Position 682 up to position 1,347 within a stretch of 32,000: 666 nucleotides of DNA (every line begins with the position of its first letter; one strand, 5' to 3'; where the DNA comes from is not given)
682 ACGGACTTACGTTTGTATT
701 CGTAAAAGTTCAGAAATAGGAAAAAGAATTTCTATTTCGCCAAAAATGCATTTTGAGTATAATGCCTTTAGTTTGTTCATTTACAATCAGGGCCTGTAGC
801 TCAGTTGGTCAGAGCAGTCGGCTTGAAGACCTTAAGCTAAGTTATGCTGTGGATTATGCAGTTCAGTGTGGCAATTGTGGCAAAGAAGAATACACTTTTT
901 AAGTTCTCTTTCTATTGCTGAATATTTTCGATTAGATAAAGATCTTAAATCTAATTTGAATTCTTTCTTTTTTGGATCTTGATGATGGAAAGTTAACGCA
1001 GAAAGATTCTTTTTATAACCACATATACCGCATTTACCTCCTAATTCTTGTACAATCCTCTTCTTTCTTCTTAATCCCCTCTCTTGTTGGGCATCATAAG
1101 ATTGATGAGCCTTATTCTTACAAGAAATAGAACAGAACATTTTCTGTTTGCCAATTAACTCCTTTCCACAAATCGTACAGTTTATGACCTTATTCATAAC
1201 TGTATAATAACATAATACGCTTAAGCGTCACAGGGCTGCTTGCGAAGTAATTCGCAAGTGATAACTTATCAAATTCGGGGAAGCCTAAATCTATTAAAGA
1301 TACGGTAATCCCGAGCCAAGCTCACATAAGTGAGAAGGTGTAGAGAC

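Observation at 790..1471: Azoarcus-type group I intron in tRNA-Ile(CAU) with an antisense HNH endonuclease gene inside the P1 loop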

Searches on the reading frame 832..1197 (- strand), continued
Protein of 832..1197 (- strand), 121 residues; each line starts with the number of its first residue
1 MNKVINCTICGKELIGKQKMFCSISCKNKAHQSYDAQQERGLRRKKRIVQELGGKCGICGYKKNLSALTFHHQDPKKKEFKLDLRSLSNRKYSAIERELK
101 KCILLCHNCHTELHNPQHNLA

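Call 80: search_dna_similar(query=window:832-1197:-, collection=phages, mode=protein, max_rows=25, max_evalue=1e-8)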
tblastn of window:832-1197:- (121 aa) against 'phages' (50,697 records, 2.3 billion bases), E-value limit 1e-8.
Records with a match: 172; places in all: 178; records where one place covers at least 80% of the query: 50.
Best place of each record, by identity: <60% 172.
By first word of the organism name: Salmonella 26; Escherichia 19; Klebsiella 15; Prevotella 15; Vibrio 12; Pseudomonas 12; Bacillus 10; Campylobacter 10; Sinorhizobium 5; Aeromonas 5; and 22 more.
By host as written in the record: - 20; Prevotella sp. 15; Campylobacter jejuni 10; Escherichia coli 8; Klebsiella pneumoniae K23 6; Sinorhizobium meliloti 5; Cronobacter sakazakii 5; Klebsiella pneumoniae 5; and 66 more.
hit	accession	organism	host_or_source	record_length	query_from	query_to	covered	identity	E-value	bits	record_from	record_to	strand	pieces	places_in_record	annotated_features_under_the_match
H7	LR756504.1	uncultured phage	metagenomic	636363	7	114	89%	43.5%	4e-21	92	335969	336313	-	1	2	record has no annotation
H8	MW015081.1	Synechococcus phage S-SRM01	Synechococcus sp. KCZYC6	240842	3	114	93%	40.6%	8e-21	92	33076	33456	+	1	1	hypothetical protein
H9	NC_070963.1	Synechococcus phage S-SRM01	Synechococcus sp. KCZYC6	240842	3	114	93%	40.6%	8e-21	92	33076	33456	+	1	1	HNH endonuclease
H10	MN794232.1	Vibrio phage VH1_2019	Vibrio natiegens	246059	3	120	98%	38.3%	1e-14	74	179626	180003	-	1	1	tRNA-Asn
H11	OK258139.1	Pseudomonas phage COT4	Pseudomonas sp.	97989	11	114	86%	42.2%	8e-13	69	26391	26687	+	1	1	HNH endonuclease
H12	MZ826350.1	Pseudomonas phage M5.1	Pseudomonas syringae pv. Tomato 99TK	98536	11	114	86%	42.2%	8e-13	69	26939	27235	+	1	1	71: HNH endonuclease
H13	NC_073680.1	Pseudomonas phage M5.1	Pseudomonas syringae pv. Tomato 99TK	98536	11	114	86%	42.2%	8e-13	69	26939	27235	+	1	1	71: HNH endonuclease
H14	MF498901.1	Bacillus phage Anthony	Bacillus thuringiensis subsp. kurstaki ...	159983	6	120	95%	37.4%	6e-14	72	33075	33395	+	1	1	HNH endonuclease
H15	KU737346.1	Bacillus phage Vinny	Bacillus thuringiensis subsp. kurstaki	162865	6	120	95%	37.4%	2e-13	71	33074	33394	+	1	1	HNH endonuclease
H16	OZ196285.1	Vibrio phage F86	Seawater and oysters mix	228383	1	120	99%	35.8%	8e-13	69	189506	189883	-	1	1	HNH endonuclease | hypothetical protein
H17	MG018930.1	Pseudomonas phage ventosus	Pseudomonas syringae pv. avii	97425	16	119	86%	40.4%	8e-14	72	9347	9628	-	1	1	hypothetical protein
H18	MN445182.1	Salmonella phage vB_SalS_SA001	Salmonella enterica subsp. enterica ...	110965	7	114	89%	37.8%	2e-11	65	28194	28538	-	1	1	HNH endonuclease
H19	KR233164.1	Salmonella phage NR01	Salmonella typhimurium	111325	7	114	89%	37.8%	2e-11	65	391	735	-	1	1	putative HNH nuclease domain-containing protein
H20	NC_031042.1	Salmonella phage NR01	Salmonella typhimurium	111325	7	114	89%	37.8%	2e-11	65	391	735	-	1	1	HNH endonuclease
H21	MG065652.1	Campylobacter phage C11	Campylobacter jejuni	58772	2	114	93%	35.6%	4e-11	64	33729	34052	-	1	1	record has no annotation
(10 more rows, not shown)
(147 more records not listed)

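Call 81: get_annotated_region(hit=H18, flank=1200)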
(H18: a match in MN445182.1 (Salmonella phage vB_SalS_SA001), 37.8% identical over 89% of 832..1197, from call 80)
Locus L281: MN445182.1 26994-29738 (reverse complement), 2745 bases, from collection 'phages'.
description: Salmonella phage vB_SalS_SA001, complete genome.
organism: Salmonella phage vB_SalS_SA001 (NCBI taxid 2739751)
taxonomy: Viruses; Duplodnaviria; Heunggongvirae; Uroviricota; Caudoviricetes; Demerecviridae; Markadamsvirinae; Tequintavirus
host: Salmonella enterica subsp. enterica serovar Thompson; source: sewage; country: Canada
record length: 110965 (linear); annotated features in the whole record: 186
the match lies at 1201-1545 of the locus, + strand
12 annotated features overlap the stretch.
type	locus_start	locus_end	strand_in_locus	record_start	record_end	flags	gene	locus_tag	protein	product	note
tRNA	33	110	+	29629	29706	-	-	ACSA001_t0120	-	tRNA-Pro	Aragorn_12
tRNA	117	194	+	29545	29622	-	-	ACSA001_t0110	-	tRNA-Met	Aragorn_11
CDS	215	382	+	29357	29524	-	-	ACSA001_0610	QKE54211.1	hypothetical protein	MGA_61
tRNA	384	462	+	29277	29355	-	-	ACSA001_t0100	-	tRNA-Lys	Aragorn_10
tRNA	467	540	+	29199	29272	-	-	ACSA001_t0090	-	tRNA-Val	Aragorn_9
CDS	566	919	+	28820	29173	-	-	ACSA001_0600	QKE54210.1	hypothetical protein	MGA_60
CDS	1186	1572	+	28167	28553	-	-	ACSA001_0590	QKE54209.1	HNH endonuclease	MGA_59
tRNA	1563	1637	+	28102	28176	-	-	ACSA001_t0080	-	tRNA-Ala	Aragorn_8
tRNA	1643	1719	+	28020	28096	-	-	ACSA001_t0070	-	tRNA-Leu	Aragorn_7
tRNA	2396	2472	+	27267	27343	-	-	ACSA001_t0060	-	tRNA-His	Aragorn_6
CDS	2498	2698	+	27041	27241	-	-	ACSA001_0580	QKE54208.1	hypothetical protein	MGA_58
CDS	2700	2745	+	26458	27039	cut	-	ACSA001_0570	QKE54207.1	HNH endonuclease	MGA_57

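Call 82: get_annotated_region(hit=H9, flank=1200)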
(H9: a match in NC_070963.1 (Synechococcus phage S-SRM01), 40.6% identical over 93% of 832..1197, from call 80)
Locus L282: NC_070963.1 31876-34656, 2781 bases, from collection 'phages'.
description: Synechococcus phage S-SRM01, complete genome.
organism: Synechococcus phage S-SRM01 (NCBI taxid 2781608)
taxonomy: Viruses; Duplodnaviria; Heunggongvirae; Uroviricota; Caudoviricetes; Kyanoviridae; Serangoonvirus; Serangoonvirus essarone
host: Synechococcus sp. KCZYC6; source: Serangoon Reservoir; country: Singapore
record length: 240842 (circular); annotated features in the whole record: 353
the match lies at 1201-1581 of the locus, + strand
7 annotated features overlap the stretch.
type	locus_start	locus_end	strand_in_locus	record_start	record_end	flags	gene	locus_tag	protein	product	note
CDS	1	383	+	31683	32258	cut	-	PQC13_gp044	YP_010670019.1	hypothetical protein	-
CDS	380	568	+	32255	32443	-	-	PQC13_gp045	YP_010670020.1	hypothetical protein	-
CDS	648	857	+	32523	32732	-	-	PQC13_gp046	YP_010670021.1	hypothetical protein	-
CDS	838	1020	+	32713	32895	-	-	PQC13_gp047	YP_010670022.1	hypothetical protein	-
CDS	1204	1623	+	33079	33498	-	-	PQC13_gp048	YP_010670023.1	HNH endonuclease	-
CDS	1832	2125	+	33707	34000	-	-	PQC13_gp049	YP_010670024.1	hypothetical protein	-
CDS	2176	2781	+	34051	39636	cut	-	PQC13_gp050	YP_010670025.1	long tail fiber protein distal subunit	-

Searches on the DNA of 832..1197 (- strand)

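Call 37: search_rna_families(sources=[L063, L074, L076, L077, L078, L079, L080, L025, L030, L026, L070], threshold=gathering)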
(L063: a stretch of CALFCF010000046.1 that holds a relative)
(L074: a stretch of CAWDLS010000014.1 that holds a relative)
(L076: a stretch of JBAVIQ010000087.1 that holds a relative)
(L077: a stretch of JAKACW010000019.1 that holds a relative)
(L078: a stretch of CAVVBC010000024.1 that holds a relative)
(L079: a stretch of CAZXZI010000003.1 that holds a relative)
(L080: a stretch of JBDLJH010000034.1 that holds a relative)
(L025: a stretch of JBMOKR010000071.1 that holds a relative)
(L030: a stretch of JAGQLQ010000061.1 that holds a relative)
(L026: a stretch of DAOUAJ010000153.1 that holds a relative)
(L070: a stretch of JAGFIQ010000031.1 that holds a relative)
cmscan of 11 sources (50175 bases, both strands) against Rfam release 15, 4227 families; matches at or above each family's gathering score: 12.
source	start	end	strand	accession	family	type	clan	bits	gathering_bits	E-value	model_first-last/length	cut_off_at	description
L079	155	433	-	RF00028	Intron_gpI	Intron;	-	81.9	50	2.2e-19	1-253/253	no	Group I catalytic intron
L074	2161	2399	-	RF00028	Intron_gpI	Intron;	-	81.3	50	3.3e-19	1-253/253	no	Group I catalytic intron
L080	1723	1974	-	RF00028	Intron_gpI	Intron;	-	78.9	50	1.7e-18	1-253/253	no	Group I catalytic intron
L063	2122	2383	-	RF00028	Intron_gpI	Intron;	-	76.7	50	7.8e-18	1-253/253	no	Group I catalytic intron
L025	44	266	-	RF00028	Intron_gpI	Intron;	-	75.9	50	1.4e-17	1-253/253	no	Group I catalytic intron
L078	2146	2386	-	RF00028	Intron_gpI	Intron;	-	72.4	50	1.6e-16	1-253/253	no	Group I catalytic intron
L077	2132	2370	-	RF00028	Intron_gpI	Intron;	-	72.3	50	1.6e-16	1-253/253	no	Group I catalytic intron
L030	44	228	-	RF00028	Intron_gpI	Intron;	-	71.4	50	3.1e-16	1-253/253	no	Group I catalytic intron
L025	704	777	-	RF00005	tRNA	Gene; tRNA;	CL00001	66.8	29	1.8e-12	1-71/71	no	tRNA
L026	2915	2987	-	RF00005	tRNA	Gene; tRNA;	CL00001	66.4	29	2.3e-12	1-71/71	no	tRNA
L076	2151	2391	-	RF00028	Intron_gpI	Intron;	-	64.5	50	3.5e-14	1-253/253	no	Group I catalytic intron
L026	2992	3065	-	RF00005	tRNA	Gene; tRNA;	CL00001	64.1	29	1e-11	1-71/71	no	tRNA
